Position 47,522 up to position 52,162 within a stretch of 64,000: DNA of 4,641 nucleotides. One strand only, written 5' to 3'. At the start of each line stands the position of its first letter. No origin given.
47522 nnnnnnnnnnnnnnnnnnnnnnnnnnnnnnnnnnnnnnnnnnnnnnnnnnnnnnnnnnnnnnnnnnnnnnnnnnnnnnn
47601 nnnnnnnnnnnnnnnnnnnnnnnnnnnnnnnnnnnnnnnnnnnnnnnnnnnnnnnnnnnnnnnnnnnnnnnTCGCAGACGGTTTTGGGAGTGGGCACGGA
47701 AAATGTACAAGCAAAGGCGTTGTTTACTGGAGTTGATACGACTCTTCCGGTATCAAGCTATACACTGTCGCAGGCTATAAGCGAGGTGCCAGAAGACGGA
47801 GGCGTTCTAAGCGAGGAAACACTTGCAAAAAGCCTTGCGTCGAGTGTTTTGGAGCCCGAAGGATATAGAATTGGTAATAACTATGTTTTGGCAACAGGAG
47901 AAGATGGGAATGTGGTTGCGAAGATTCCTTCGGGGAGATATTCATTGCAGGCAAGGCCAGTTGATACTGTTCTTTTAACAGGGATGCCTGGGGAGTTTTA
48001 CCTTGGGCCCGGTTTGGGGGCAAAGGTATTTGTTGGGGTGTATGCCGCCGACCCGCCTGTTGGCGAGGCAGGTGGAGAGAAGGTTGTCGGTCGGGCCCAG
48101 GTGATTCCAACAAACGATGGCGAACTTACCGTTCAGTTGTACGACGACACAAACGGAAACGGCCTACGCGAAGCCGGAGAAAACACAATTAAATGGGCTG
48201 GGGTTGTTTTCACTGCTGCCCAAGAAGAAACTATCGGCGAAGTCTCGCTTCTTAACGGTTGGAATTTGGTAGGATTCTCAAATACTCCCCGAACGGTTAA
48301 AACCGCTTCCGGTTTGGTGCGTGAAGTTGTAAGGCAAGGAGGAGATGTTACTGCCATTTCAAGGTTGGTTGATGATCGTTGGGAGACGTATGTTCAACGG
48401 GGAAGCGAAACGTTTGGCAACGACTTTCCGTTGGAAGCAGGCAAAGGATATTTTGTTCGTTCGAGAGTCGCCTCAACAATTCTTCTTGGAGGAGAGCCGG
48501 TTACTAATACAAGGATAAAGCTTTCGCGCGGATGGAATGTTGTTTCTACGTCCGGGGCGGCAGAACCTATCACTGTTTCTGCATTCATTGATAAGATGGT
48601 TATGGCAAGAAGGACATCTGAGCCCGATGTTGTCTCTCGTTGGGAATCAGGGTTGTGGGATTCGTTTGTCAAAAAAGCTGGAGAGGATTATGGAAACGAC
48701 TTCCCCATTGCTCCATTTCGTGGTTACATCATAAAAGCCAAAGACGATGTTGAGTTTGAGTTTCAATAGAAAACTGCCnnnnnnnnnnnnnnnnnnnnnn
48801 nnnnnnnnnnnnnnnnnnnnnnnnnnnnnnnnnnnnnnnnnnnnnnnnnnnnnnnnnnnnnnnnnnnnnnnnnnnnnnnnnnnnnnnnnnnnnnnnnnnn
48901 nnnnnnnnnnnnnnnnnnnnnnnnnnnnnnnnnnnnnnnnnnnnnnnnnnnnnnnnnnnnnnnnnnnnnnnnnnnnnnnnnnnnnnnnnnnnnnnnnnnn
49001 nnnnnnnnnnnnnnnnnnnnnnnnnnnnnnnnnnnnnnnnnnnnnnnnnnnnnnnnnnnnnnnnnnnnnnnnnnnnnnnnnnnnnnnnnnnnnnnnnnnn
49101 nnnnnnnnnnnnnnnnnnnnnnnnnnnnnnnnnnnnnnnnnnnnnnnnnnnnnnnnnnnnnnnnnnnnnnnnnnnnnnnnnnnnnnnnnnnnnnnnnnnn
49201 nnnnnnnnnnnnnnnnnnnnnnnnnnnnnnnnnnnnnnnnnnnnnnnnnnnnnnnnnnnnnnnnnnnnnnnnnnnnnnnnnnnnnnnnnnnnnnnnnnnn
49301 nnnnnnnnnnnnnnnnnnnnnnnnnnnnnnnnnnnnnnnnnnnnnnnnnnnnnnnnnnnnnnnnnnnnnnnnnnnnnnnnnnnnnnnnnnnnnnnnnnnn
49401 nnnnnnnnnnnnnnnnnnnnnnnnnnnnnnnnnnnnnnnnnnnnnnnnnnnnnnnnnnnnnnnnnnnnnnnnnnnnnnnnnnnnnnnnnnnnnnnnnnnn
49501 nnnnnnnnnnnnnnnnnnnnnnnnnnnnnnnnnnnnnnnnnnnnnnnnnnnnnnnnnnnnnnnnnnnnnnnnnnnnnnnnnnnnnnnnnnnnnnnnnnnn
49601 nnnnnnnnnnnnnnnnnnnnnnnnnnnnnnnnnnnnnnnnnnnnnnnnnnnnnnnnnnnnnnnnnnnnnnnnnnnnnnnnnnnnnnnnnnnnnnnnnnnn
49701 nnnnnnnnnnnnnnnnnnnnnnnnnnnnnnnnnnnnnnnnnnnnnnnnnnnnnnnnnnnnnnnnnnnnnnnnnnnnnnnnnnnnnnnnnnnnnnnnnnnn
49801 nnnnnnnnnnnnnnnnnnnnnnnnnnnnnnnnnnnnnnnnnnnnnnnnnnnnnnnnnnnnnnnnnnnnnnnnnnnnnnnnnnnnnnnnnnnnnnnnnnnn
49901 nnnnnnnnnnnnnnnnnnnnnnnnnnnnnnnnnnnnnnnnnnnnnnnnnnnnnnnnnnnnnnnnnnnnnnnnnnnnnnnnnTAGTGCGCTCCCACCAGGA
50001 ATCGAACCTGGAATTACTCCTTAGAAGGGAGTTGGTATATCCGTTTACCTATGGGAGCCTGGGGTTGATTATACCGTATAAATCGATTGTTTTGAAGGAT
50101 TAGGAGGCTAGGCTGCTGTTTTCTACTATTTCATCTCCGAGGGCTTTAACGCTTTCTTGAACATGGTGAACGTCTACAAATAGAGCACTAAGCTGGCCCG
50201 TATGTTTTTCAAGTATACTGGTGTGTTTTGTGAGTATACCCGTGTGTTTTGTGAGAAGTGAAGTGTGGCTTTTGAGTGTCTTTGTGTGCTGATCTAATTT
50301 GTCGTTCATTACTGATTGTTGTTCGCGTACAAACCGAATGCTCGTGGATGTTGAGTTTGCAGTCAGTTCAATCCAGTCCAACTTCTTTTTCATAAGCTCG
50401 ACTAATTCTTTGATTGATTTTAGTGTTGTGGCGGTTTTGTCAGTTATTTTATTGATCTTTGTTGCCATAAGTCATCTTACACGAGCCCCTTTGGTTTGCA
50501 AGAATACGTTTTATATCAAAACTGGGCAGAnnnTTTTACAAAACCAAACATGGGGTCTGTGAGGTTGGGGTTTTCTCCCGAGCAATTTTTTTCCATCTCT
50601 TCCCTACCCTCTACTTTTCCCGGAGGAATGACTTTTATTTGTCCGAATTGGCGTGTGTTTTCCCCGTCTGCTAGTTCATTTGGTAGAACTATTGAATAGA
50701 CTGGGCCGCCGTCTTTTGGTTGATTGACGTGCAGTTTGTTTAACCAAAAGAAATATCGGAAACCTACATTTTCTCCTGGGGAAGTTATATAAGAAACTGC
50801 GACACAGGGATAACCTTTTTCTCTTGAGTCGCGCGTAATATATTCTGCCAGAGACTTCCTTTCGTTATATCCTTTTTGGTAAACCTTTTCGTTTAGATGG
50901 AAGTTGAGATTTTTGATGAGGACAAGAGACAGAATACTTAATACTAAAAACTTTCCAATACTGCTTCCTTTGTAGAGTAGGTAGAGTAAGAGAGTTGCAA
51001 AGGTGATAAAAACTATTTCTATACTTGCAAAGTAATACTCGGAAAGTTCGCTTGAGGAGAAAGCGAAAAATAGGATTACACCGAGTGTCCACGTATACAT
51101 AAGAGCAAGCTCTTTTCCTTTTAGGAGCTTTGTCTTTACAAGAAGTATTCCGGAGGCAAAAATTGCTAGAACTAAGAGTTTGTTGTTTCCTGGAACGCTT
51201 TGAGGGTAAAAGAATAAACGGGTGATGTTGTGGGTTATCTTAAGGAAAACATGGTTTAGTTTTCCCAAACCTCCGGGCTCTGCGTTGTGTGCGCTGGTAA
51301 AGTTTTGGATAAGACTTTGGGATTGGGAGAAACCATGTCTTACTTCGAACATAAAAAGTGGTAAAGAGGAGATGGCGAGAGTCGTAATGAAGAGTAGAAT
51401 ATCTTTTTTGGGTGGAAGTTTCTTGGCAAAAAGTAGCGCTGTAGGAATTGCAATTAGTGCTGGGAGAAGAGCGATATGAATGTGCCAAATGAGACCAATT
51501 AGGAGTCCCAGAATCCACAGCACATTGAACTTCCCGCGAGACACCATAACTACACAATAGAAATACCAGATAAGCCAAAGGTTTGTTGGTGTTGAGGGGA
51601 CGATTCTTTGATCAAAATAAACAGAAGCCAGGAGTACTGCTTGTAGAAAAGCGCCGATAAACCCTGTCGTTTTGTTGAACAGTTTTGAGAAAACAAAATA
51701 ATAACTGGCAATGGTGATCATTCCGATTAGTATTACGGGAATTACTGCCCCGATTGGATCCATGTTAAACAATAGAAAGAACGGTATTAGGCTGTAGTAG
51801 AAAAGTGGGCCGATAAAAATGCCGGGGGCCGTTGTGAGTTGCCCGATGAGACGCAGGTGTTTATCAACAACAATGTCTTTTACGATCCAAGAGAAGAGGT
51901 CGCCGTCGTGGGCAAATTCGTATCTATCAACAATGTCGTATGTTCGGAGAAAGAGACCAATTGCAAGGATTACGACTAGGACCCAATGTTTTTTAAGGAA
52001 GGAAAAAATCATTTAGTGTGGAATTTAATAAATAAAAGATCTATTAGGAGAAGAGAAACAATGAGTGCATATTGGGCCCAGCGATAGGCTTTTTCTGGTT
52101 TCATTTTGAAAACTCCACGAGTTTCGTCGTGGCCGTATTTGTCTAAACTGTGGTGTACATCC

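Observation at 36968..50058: tRNA-bracketed operon encoding a 3553-aa secreted mosaic protein flanked by two paralogous FN3 membrane proteins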

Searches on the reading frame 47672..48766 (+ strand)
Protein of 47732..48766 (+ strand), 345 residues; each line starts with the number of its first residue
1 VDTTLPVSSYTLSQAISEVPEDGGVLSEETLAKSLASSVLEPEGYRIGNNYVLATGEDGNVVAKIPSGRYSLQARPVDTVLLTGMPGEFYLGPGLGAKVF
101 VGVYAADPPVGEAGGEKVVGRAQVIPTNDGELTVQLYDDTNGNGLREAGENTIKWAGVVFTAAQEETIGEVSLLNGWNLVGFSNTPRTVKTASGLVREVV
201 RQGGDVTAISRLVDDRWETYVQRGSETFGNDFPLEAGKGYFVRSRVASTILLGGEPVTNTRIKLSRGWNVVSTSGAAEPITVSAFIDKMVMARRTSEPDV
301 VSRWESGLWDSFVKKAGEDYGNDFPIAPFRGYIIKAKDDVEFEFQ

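Call 34: find_homologous_proteins(query=window:47732-48766:+, max_evalue=0.001)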
Query window:47732-48766:+ (345 aa): 3 proteins with E <= 0.001 among 4178 candidates.
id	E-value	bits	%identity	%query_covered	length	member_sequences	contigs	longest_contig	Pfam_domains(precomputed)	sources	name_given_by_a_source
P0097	3.0e-37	146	31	96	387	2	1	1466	-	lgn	-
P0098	2.3e-23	101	34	52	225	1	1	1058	-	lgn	-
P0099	8.2e-15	73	33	50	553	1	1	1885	-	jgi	jgi:hypothetical protein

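Call 37: find_related_loci(query=A1, collection=genome_contigs, flank=10000)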
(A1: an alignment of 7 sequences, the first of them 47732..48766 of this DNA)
Query A1 (345 aa) in genome_contigs; peptide patterns used: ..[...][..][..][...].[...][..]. (x = any residue, [..] = any of these).
63 stretches matched a pattern; 18 encode a relative of the query (tblastn E <= 1e-3); 18 distinct loci.
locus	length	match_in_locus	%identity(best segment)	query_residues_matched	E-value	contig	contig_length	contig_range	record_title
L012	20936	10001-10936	33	24-342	7e-43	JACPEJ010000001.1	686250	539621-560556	MAG: Candidatus Blackburnbacteria bacterium isolate NC_groundwater_332_Ag_B-0.1um_41_18 GD18-4_B1_scaffold_152758, whole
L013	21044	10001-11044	30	1-342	2e-41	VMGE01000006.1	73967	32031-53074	MAG: Microgenomates group bacterium Gr01-1014_5 G01um10145_scaffold_147, whole genome shotgun sequence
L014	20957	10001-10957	31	5-342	5e-39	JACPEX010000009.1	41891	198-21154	MAG: Candidatus Daviesbacteria bacterium isolate NC_groundwater_346_Ag_B-0.1um_38_13 GD18-4_B1_scaffold_152851, whole ge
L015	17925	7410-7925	37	173-342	7e-28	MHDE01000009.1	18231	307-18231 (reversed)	MAG: Microgenomates group bacterium RIFCSPHIGHO2_01_FULL_45_11 rifcsphigho2_01_scaffold_19411, whole genome shotgun sequ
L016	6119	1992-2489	32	170-342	2e-19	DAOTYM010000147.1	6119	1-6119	MAG TPA_asm: Anaerolineae bacterium isolate H25_343 k127_586493, whole genome shotgun sequence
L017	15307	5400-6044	27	134-337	1e-21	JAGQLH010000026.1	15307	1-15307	MAG: Candidatus Dojkabacteria bacterium isolate HKST-UBA11 NODE_26_length_15307_cov_3.172292, whole genome shotgun seque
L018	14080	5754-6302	32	154-342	8e-19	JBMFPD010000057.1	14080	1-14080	MAG: Anaerolineae bacterium isolate KM4338-54 NODE_57_length_14080_cov_3.177890, whole genome shotgun sequence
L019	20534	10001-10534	28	171-338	1e-13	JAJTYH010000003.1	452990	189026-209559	MAG: bacterium isolate DTUPAT1 3-Genome6, whole genome shotgun sequence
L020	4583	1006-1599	29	191-341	3e-13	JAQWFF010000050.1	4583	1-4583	MAG: Candidatus Dojkabacteria bacterium isolate STF2_92 NODE_72035_length_4583_cov_3.469479_Sandtown_F2, whole genome sh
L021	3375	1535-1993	28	170-314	2e-11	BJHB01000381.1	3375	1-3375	Chloroflexota bacterium LBMAG_Chloroflexi_hypo.bin2_TK10 DNA, sequence381, whole genome shotgun sequence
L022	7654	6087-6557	32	176-334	1e-8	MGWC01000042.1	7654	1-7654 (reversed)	MAG: Euryarchaeota archaeon RBG_19FT_COMBO_56_21 rbg_19ft_combo_scaffold_4007, whole genome shotgun sequence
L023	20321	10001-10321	31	164-336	9e-9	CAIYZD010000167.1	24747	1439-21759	MAG: uncultured Geobacteraceae bacterium isolate MJ-2014_bin-1737 genome assembly, contig: bin-1737:167/854, whole genom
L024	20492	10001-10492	25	173-334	1e-7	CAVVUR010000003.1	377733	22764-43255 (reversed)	MAG: uncultured delta proteobacterium isolate MFD02979.bin.2.54 genome assembly, contig: contig_110494, whole genome sho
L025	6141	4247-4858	26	142-344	2e-6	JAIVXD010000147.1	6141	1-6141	MAG: Anaerolineales bacterium isolate HYP3_US_12_3 NODE_8289_length_6141_cov_1.357832, whole genome shotgun sequence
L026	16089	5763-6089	33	173-286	4e-6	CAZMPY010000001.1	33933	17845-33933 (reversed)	MAG TPA_asm: uncultured Thermoplasmata archaeon isolate binchicken_co255_206 genome assembly, contig: k141_4001432, whol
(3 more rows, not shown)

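Call 86: predict_structure(alignment_id=A3)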
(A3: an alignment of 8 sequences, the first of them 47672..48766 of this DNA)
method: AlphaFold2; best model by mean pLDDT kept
length: 365 residues; sequences in the alignment: 8
mean_pLDDT: 73.4   pTM: 0.64
mean pLDDT of the five models: 73.4, 72.8, 70.3, 69.0, 68.7
residues with pLDDT >= 90: 60; 70-90: 193; 50-70: 43; < 50: 69
segments of 3 or more residues with pLDDT < 50: 1-46, 50-62, 130-138
pLDDT, mean of each block of 10 residues (from residue 1): 25 32 38 46 47 44 64 80 86 78 83 86 70 44 83 89 82 78 85 89 76 92 92 90 90 90 91 74 85 66 83 64 74 82 82 85 71
secondary structure, 60 per line:
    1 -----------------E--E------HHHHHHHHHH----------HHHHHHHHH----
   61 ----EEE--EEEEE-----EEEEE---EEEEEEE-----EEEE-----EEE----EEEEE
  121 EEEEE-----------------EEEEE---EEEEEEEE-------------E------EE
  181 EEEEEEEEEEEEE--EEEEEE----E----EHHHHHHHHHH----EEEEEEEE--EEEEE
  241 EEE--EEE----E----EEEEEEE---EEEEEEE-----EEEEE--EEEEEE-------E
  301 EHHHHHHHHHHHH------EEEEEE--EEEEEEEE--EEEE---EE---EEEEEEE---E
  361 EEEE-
elements in order: H28-37 H48-56 E65-67 E70-74 E80-84 E88-94 E100-103 E109-111 E116-125 E143-147 E151-158 E179-193 E196-201 H212-221 E226-233 E236-243 E246-248 E258-264 E268-274 E280-284 E287-292 H302-313 E320-325 E328-335 E338-341 E350-356 E360-364

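Call 96: fold_search(model_id=the predicted structure, library=pdb)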
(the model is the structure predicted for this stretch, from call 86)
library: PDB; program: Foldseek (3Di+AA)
matches with E <= 10: 785; with E <= 0.001: 0
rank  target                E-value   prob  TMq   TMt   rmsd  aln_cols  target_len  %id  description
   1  6nck                  1.5e-03  0.20  0.10  0.12  18.7       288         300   10  Crystal structure of H108A peptidylglycine alpha-hydroxylating monooxygenase (PHM) (released 2019-02-06)
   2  1yjl                  2.5e-03  0.21  0.11  0.13  17.3       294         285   12  Reduced Peptidylglycine alpha-Hydroxylating Monooxygenase in a new crystal form (released 2005-11-15)
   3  5wja_A                3.1e-03  0.21  0.14  0.16  20.3       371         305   10  Crystal structure of H107A peptidylglycine alpha-hydroxylating monooxygenase (PHM) in complex with citrate (released 2018-07-18)
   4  1yi9                  4.5e-03  0.20  0.11  0.13  17.9       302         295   11  Crystal Structure Analysis of the oxidized form of the M314I mutant of Peptidylglycine alpha-Hydroxylating Monooxygenase (released 2005-11-15)
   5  3mll                  5.1e-03  0.18  0.11  0.13  17.6       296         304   11  Reduced (Cu+) peptidylglycine alpha-hydroxylating monooxygenase (PHM) with bound azide (released 2011-03-02)
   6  5wm0                  5.6e-03  0.16  0.11  0.13  17.8       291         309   12  Crystal structure of apo wild type peptidylglycine alpha-hydroxylating monooxygenase (PHM) soaked with peptide (peptide  (released 2018-07-18)
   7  8dsn_K                6.6e-03  0.16  0.12  0.13  16.7       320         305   12  Peptidylglycine alpha hydroxylating monoxygenase, Q272A (released 2023-03-22)
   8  1sdw                  7.0e-03  0.25  0.13  0.15  16.9       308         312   11  Reduced (Cu+) peptidylglycine alpha-hydroxylating monooxygenase with bound peptide and dioxygen (released 2004-05-11)
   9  6ao6                  8.2e-03  0.20  0.12  0.14  18.0       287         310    9  Crystal structure of H108A peptidylglycine alpha-hydroxylating monooxygenase (PHM) (released 2018-07-18)
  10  1phm                  8.7e-03  0.15  0.11  0.13  18.3       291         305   10  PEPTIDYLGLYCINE ALPHA-HYDROXYLATING MONOOXYGENASE (PHM) FROM RAT (released 1998-11-11)
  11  3mlj                  9.7e-03  0.14  0.11  0.13  17.5       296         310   11  Reduced (Cu+) peptidylglycine alpha-hydroxylating monooxygenase (PHM) with bound carbon monooxide (CO) (released 2011-03-02)
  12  8yg6_A                9.7e-03  0.05  0.10  0.08  20.9       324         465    7  The pre-fusion structure of baculovirus fusion protein GP64 (released 2024-09-11)
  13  8dsj_A                1.0e-02  0.09  0.09  0.10  18.6       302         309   11  Peptidylglycine alpha hydroxylating monooxygenase anaerobic (released 2023-03-22)
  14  3mih                  1.0e-02  0.08  0.09  0.10  18.3       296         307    9  Oxidized (Cu2+) peptidylglycine alpha-hydroxylating monooxygenase (PHM) with bound azide, obtained in the presence of su (released 2010-11-24)
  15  3mlk                  1.6e-02  0.20  0.14  0.15  16.9       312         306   11  Reduced (Cu+) peptidylglycine alpha-hydroxylating monooxygenase (PHM) with bound nitrite (released 2011-03-02)
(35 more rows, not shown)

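Call 105: find_related_loci(query=A1, collection=viral_contigs, flank=8000)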
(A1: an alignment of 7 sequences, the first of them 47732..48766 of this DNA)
Query A1 (345 aa) in viral_contigs; peptide patterns used: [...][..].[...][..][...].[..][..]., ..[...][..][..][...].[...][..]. (x = any residue, [..] = any of these).
34 stretches matched a pattern, but none encodes a relative of the query by tblastn (E <= 1e-3).

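Call 106: find_related_loci(query=A1, collection=metagenome_contigs, flank=10000)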
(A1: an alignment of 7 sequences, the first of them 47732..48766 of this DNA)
Query A1 (345 aa) in metagenome_contigs; peptide patterns used: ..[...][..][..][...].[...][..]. (x = any residue, [..] = any of these).
140 stretches matched a pattern; 48 encode a relative of the query (tblastn E <= 1e-3); 48 distinct loci.
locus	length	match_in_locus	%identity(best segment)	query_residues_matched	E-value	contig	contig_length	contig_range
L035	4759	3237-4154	31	29-342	1e-45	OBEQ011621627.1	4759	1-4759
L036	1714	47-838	33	85-344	2e-40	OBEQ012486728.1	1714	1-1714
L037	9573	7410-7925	37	173-342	8e-28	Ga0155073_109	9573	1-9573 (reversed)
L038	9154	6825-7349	33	172-343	2e-27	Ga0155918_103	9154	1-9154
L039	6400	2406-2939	36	165-342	2e-26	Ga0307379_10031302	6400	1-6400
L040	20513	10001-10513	35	173-342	3e-26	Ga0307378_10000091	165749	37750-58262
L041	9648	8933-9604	29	123-336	5e-22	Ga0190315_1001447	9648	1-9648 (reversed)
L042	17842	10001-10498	33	170-342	1e-18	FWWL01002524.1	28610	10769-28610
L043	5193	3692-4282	32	151-338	2e-18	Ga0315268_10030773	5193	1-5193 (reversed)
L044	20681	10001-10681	26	125-337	4e-12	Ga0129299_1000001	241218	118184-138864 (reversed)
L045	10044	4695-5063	30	217-339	6e-12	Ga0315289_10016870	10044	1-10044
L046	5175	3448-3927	28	167-336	7e-11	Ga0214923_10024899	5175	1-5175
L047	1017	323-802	27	189-342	5e-11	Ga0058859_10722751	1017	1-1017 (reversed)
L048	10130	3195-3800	29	172-345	1e-10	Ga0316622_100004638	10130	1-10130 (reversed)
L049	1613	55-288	42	176-256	1e-10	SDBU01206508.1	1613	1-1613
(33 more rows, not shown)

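Call 115: search_solved_structures(query=A3, max_evalue=1)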
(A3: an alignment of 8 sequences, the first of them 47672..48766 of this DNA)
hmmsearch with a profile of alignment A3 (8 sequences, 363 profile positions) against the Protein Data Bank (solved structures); distinct sequences matched with E-value up to 1: 0.

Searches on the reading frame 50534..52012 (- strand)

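Call 11: search_protein_families(library=pfam, proteins=[window:50534-52012:-], max_evalue=0.001)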
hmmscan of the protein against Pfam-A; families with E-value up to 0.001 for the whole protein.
window:50534-52012:- (493 aa): 1 family
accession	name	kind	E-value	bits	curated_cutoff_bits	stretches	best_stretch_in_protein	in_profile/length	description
PF13231.12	PMT_2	-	0.00032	21.4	26.1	1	69-199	4-137/160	Dolichyl-phosphate-mannose-protein mannosyltransferase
